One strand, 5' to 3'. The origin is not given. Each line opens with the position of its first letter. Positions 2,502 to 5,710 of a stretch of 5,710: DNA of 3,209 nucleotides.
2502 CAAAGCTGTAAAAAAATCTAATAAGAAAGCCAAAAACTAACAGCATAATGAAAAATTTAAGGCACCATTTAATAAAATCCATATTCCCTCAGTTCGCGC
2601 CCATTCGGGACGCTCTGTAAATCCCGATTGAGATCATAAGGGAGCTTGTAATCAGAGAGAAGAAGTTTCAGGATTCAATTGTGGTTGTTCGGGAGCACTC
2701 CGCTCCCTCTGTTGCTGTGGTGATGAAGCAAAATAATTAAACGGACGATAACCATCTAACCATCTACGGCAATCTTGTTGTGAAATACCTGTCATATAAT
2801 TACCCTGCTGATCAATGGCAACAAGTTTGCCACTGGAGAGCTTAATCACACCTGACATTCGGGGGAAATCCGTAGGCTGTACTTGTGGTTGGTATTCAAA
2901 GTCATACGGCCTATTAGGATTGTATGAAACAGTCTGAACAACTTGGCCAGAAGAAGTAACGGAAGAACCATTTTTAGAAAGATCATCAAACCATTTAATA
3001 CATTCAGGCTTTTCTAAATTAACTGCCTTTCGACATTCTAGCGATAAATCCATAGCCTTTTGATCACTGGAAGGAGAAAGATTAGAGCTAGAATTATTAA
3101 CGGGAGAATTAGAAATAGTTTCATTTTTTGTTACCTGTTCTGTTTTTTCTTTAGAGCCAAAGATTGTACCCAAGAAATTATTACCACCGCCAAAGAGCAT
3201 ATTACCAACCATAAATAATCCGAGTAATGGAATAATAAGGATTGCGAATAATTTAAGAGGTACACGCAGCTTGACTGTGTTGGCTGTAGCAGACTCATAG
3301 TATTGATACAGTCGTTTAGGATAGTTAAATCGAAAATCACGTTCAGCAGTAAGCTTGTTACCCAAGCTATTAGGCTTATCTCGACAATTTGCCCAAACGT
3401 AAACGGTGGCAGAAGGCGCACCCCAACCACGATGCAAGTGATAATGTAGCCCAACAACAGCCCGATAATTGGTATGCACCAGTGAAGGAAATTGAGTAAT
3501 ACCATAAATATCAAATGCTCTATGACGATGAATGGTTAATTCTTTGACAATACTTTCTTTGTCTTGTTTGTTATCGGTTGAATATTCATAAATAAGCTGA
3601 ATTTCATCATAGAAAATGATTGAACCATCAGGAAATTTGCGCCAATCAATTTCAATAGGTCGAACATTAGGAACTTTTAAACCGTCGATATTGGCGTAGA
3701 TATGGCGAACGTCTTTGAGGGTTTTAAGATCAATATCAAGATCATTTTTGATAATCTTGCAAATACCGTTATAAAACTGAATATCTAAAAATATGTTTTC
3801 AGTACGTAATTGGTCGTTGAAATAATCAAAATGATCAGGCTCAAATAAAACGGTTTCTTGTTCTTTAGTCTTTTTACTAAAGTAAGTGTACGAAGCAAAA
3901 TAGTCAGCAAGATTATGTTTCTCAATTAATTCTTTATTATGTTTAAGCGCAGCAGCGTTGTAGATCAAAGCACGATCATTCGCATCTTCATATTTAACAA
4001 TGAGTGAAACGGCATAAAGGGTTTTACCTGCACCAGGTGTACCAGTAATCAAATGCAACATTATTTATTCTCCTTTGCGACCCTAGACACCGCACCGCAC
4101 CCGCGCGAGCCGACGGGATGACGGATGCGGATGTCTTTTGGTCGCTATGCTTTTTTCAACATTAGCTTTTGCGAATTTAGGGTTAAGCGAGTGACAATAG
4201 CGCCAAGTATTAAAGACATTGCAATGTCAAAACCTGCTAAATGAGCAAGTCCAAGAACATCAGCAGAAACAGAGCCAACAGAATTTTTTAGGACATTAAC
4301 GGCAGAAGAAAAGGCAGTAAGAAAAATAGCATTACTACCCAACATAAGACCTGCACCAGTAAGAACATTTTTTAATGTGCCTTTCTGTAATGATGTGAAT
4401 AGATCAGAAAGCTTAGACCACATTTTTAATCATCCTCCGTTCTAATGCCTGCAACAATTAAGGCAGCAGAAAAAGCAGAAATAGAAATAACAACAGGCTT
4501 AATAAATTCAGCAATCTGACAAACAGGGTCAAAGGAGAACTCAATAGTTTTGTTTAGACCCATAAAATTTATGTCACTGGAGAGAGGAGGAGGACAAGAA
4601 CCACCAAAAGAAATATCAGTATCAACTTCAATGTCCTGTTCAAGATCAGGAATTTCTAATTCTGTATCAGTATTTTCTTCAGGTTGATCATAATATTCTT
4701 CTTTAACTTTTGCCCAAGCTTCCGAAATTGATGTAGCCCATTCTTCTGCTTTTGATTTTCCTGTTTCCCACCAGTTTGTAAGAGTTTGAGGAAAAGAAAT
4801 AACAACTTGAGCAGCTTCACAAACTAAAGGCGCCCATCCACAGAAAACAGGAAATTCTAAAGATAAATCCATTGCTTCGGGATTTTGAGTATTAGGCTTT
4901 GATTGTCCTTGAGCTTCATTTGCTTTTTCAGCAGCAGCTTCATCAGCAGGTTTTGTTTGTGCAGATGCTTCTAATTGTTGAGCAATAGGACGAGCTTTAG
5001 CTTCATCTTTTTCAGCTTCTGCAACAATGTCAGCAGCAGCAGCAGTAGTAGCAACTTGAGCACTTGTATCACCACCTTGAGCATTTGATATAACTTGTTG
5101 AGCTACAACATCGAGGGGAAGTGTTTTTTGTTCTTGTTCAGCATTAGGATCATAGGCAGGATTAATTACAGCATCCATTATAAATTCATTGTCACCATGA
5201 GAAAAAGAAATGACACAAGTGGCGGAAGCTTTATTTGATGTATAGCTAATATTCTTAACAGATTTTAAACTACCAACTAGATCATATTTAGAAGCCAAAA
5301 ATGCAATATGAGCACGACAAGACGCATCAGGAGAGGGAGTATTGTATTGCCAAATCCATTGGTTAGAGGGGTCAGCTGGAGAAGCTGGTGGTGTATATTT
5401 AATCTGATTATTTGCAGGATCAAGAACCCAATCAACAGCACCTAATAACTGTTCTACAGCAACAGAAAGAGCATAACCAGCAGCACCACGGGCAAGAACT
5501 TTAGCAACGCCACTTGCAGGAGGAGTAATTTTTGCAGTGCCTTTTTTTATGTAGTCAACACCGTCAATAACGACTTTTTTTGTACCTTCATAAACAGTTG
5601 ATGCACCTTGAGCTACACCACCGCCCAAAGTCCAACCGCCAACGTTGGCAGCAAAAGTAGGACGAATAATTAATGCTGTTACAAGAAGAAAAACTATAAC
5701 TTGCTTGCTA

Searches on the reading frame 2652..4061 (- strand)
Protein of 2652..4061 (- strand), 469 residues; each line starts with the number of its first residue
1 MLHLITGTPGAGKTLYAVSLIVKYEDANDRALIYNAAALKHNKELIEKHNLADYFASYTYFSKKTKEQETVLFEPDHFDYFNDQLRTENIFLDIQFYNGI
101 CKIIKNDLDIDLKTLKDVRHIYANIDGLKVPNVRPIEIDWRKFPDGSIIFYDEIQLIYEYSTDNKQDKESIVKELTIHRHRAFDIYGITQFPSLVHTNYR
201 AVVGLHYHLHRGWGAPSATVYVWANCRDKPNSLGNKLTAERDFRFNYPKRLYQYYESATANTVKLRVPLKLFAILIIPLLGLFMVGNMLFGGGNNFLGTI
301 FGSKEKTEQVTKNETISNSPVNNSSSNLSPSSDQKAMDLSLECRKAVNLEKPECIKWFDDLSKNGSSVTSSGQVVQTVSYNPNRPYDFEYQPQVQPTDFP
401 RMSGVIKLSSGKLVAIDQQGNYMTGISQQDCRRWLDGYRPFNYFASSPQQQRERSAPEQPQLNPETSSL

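Call 7: search_protein_families(library=pfam, proteins=[window:2652-4061:-], max_evalue=1)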
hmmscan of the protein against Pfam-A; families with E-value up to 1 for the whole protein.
window:2652-4061:- (469 aa): 10 families
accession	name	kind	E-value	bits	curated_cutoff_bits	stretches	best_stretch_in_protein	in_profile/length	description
PF05707.18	Zot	-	3.8e-15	56.3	20.3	2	140-259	75-194/197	Zonular occludens toxin (Zot)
PF09848.15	SLFN-g3_helicase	-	3.9e-05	23.5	24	1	3-66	4-74/354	Schlafen group 3, DNA/RNA helicase domain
PF20720.3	nSTAND3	-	0.00051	20.2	27.2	1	4-70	21-89/155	Novel STAND NTPase 3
PF10412.15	TrwB_AAD_bind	-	0.029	13.7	20.5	1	4-35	19-50/387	Type IV secretion-system coupling protein DNA-binding domain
PF00004.35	AAA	-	0.061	14.2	21.2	0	4-24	2-22/131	ATPase family associated with various cellular activities (AAA)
PF04851.21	ResIII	-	0.063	13.6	22.5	1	4-65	27-83/164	Type III restriction enzyme, res subunit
PF02492.25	cobW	-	0.1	12.6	20.7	1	3-49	3-50/180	CobW/HypB/UreG, nucleotide-binding domain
PF13401.12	AAA_22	-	0.13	13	27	1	4-47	9-52/130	AAA domain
PF13238.12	AAA_18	-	0.26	12.2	29.4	1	4-20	2-18/128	AAA domain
PF07088.17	GvpD_P-loop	-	0.3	11.4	24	0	4-30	14-40/189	GvpD gas vesicle protein, P-loop domain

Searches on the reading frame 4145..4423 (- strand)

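Call 7: search_protein_families(library=pfam, proteins=[window:4145-4423:-], max_evalue=1)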
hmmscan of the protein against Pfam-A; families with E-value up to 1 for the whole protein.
window:4145-4423:- (92 aa): 1 family
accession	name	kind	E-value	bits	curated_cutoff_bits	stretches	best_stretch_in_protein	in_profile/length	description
PF10734.14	DUF2523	-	1.9e-09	38.3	22.1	1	7-83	3-79/80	Protein of unknown function (DUF2523)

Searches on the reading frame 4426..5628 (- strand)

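Call 7: search_protein_families(library=pfam, proteins=[window:4426-5628:-], max_evalue=1)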
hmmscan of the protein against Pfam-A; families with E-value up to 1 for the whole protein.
window:4426-5628:- (400 aa): 2 families
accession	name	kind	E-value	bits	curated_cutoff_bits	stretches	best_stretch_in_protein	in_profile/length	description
PF05616.18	Neisseria_TspB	-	0.00074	18.6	20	1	314-393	430-511/517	Neisseria meningitidis TspB protein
PF25717.1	Herpes_ORF32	-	0.56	10.5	27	0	301-332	43-74/76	Herpesvirus ORF32/34 phosphoprotein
